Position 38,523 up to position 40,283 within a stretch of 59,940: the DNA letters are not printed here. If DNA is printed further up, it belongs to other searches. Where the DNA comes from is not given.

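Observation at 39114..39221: GlmE homologue: substrate-pocket segment diverges from the canonical glutamate-binding motif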

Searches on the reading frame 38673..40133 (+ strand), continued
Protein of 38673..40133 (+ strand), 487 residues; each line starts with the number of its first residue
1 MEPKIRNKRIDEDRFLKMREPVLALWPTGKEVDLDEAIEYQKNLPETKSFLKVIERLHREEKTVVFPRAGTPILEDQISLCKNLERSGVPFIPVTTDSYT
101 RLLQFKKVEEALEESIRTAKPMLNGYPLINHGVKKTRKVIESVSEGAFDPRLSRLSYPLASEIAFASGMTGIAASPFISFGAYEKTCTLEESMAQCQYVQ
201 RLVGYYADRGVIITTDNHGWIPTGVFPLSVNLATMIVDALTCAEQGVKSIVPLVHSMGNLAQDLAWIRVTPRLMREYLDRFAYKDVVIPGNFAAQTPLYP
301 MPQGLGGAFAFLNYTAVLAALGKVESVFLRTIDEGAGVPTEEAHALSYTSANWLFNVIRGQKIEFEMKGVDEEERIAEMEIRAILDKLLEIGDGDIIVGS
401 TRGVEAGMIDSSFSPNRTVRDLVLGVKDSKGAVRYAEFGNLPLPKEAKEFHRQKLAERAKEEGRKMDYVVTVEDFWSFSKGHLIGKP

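Call 15: find_encoding_contigs(protein=P0059, flank=10000, max_places=1)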
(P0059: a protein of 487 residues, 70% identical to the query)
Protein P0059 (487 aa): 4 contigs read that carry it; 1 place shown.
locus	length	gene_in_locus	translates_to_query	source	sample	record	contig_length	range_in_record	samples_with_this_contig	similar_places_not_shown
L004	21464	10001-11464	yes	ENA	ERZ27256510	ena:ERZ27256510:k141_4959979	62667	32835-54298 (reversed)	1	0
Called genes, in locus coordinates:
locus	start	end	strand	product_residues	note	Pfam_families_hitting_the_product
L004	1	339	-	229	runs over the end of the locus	-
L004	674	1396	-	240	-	-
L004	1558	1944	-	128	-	-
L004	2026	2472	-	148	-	-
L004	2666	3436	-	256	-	-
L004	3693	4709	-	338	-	PF12796:Ank_2, PF13606:Ank_3 (faint), PF13637:Ank_4 (weak), PF00023:Ank (weak), PF13637:Ank_4 (weak), PF00023:Ank (weak), PF12796:Ank_2, PF13637:Ank_4 (weak), +2 more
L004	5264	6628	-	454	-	PF05378:Hydant_A_N (weak), PF13941:MutL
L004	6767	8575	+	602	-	PF01144:CoA_trans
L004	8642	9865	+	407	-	PF02515:CoA_transf_3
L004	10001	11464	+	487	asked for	PF06368:Met_asp_mut_E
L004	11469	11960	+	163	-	PF02310:B12-binding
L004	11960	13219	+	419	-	PF02515:CoA_transf_3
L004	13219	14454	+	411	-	PF02515:CoA_transf_3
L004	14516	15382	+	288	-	PF00378:ECH_1, PF16113:ECH_2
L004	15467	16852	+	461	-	PF03972:MmgE_PrpD_N, PF19305:MmgE_PrpD_C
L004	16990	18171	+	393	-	PF01370:Epimerase (weak)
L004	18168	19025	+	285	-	PF22381:Staph_reg_Sar_Rot (faint), PF01047:MarR, PF12802:MarR_2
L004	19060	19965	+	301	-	-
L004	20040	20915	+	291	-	-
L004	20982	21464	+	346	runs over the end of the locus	PF03480:DctP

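Call 16: find_encoding_contigs(protein=P0090, flank=10000, max_places=1)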
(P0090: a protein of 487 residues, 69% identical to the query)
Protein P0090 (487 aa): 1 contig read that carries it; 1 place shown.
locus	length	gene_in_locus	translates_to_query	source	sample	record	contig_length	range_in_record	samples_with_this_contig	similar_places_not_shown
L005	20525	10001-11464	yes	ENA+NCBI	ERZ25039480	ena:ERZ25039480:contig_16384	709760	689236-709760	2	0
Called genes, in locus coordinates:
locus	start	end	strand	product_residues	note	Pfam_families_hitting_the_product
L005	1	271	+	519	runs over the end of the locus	PF00171:Aldedh, PF05893:LuxC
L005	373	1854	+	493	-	PF00171:Aldedh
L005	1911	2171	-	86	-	PF12441:CopG_antitoxin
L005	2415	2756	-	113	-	-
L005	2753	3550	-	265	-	PF01695:IstB_IS21, PF00004:AAA (weak)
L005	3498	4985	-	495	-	PF22483:Mu-transpos_C_2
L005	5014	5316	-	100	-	-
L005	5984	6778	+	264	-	PF00795:CN_hydrolase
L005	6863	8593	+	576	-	PF01144:CoA_trans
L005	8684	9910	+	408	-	PF02515:CoA_transf_3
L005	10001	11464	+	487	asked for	PF06368:Met_asp_mut_E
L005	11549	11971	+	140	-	PF02310:B12-binding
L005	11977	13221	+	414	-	PF02515:CoA_transf_3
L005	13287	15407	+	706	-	PF00724:Oxidored_FMN, PF01262:AlaDh_PNT_C (faint), PF13738:Pyr_redox_3 (faint), PF00890:FAD_binding_2 (faint), PF07992:Pyr_redox_2, PF12831:FAD_oxidored (weak), PF13450:NAD_binding_8 (weak), PF00070:Pyr_redox, +3 more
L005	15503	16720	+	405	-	PF02515:CoA_transf_3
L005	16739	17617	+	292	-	PF00378:ECH_1, PF16113:ECH_2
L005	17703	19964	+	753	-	PF03972:MmgE_PrpD_N, PF19305:MmgE_PrpD_C, PF00106:adh_short, PF13561:adh_short_C2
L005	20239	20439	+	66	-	-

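Call 17: find_encoding_contigs(protein=P0013, flank=10000, max_places=1)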
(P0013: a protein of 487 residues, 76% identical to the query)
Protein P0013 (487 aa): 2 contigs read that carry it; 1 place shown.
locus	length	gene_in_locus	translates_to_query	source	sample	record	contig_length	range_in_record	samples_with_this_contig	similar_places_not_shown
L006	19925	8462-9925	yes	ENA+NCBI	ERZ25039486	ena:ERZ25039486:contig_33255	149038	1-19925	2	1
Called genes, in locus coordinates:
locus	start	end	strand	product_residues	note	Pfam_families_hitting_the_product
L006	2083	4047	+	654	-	PF01464:SLT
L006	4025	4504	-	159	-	PF13420:Acetyltransf_4, PF00583:Acetyltransf_1, PF13673:Acetyltransf_10, PF13508:Acetyltransf_7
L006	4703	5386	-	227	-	PF01135:PCMT, PF01209:Ubie_methyltran, PF02353:CMAS, PF13489:Methyltransf_23, PF13649:Methyltransf_25, PF13847:Methyltransf_31, PF08241:Methyltransf_11, PF08242:Methyltransf_12, +1 more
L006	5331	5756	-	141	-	-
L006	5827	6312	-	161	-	PF04542:Sigma70_r2, PF04545:Sigma70_r4 (faint), PF08281:Sigma70_r4_2 (faint)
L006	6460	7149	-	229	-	PF00702:Hydrolase, PF12710:HAD (weak), PF13419:HAD_2, PF13242:Hydrolase_like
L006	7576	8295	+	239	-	PF00027:cNMP_binding, PF13545:HTH_Crp_2, PF00325:Crp (weak)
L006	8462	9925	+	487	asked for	PF06368:Met_asp_mut_E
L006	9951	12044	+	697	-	PF00724:Oxidored_FMN, PF01262:AlaDh_PNT_C (faint), PF03486:HI0933_like (weak), PF07992:Pyr_redox_2, PF12831:FAD_oxidored, PF13450:NAD_binding_8 (weak), PF00070:Pyr_redox, PF01266:DAO (weak), +5 more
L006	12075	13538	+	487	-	PF06368:Met_asp_mut_E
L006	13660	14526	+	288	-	PF00378:ECH_1, PF16113:ECH_2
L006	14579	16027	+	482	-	PF00890:FAD_binding_2, PF01266:DAO, PF01946:Thi4 (weak), PF03486:HI0933_like, PF07992:Pyr_redox_2 (weak), PF12831:FAD_oxidored, PF13450:NAD_binding_8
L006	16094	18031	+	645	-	PF00724:Oxidored_FMN, PF01134:GIDA (weak), PF01266:DAO (weak), PF03486:HI0933_like (weak), PF07992:Pyr_redox_2, PF12831:FAD_oxidored, PF13450:NAD_binding_8 (weak), PF00070:Pyr_redox, +6 more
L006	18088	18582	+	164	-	-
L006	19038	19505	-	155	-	PF00075:RNase_H, PF13456:RVT_3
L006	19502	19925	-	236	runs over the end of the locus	-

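Call 18: search_protein_families(library=ncbifam, proteins=[window:38673-40133:+], max_evalue=0.00001)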
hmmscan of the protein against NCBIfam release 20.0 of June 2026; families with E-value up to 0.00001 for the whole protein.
window:38673-40133:+ (487 aa): 1 family
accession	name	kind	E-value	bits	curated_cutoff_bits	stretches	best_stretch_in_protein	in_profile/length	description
TIGR01503.1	MthylAspMut_E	equivalog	1.3e-109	366.9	390.1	1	5-487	1-480/480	methylaspartate mutase subunit E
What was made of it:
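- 38673..40136 (+): GlmE-type catalytic (epsilon) subunit of an AdoCbl mutase, variant clade 'GlmE*' (487 aa). TIGR01503 score of 366.9 is below the 390.1 cut-off (call 18).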

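Call 19: search_protein_representatives(protein=window:38673-40133:+)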
Query: 487 residues. Proteins with E-value up to 0.001 (for the whole library): 853; up to 1e-10: 476; up to 1e-30: 176. The best 150 are listed.
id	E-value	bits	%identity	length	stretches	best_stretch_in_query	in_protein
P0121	2.6e-158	544.2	52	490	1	1-487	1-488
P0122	2.1e-157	541.2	49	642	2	4-486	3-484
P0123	4.9e-99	348.8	38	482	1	4-486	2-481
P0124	9.8e-98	344.5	43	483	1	4-485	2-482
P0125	1.0e-94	334.5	39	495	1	5-487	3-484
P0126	1.6e-94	333.8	40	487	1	4-481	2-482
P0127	3.2e-93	329.6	37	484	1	4-486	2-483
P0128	7.8e-93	328.3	38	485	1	3-484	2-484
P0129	1.1e-92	327.8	36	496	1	4-486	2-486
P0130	1.2e-92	327.6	38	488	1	5-475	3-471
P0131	1.7e-92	327.2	39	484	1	5-485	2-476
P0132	9.8e-90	318.1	37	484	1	5-485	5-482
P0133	1.2e-89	317.8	36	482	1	5-486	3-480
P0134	2.5e-89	316.8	37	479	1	4-483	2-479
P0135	7.9e-89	315.1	38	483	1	4-470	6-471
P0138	1.7e-86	307.4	36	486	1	5-487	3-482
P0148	9.4e-82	291.8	36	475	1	5-475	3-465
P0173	3.7e-73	263.4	33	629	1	5-474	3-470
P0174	4.5e-73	263.1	33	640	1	4-476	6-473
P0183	4.2e-69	250.0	32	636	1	5-476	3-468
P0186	9.2e-68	245.6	33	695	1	4-468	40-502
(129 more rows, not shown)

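Call 26: find_related_loci(query=window:38673-40133:+, collection=genome_contigs, flank=10000)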
Query window:38673-40133:+ (487 aa) in genome_contigs; peptide patterns used: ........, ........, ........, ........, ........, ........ (x = any residue, [..] = any of these).
76 stretches matched a pattern; 11 encode a relative of the query (tblastn E <= 1e-3); 11 distinct loci.
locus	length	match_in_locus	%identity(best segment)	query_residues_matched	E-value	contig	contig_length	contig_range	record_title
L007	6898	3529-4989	71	1-487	0e+0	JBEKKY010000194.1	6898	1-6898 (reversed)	MAG: Acidobacteriota bacterium isolate SPRUCE 358 SPRUCE_358_194, whole genome shotgun sequence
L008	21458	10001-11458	69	1-486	0e+0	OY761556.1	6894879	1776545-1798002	MAG: Acidobacteriota bacterium isolate 5ca539cc-3996-4499-a76f-7ad0c810d377 genome assembly, chromosome: 1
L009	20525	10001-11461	69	1-487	0e+0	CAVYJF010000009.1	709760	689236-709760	MAG: uncultured Acidobacteriota bacterium isolate MFD01476.bin.2.38 genome assembly, contig: contig_16384, whole genome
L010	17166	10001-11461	66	1-487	0e+0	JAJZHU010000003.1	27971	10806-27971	MAG: Proteobacteria bacterium isolate LL7.bin70 NODE_1394_length_27971_cov_1.925693, whole genome shotgun sequence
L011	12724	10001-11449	51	4-487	5e-177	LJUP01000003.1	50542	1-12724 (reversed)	MAG: Bacteroides sp. SM23_62 WORSMTZ_570, whole genome shotgun sequence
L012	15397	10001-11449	51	4-487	1e-176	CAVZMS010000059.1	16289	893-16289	MAG: uncultured delta proteobacterium isolate MFD04408.bin.2.120 genome assembly, contig: contig_48314, whole genome sho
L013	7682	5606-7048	50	4-485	1e-173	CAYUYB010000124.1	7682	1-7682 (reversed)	MAG TPA_asm: uncultured Desulfobacteraceae bacterium isolate binchicken_co116_2 genome assembly, contig: NODE_11282_leng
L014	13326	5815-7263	50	4-487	6e-173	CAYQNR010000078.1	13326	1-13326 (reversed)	MAG TPA_asm: uncultured Desulfobacteraceae bacterium isolate binchicken_co100_362 genome assembly, contig: NODE_7384_len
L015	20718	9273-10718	51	4-486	2e-167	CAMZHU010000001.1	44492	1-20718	MAG TPA_asm: uncultured Clostridia bacterium isolate SRR10912538_bin.30_metaWRAP_v1.3_MAG genome assembly, contig: ERZ14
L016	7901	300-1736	38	4-484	2e-106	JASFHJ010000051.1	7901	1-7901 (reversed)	MAG: Dehalococcoidia bacterium isolate D0608M20metaG_Bin_430 D0608M20metaG_FD_scaffold_571_c1, whole genome shotgun sequ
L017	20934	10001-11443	38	4-487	2e-101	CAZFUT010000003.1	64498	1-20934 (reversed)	MAG TPA_asm: uncultured Oscillospiraceae bacterium isolate binchicken_co117_307 genome assembly, contig: NODE_828_length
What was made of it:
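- No biochemical data exist, and no cultivated organism carrying the clade was found (call 26).
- Tried and rejected: The genome_contigs scan (call 26) returned only MAGs, so no cultivated carrier is available to link to physiology.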
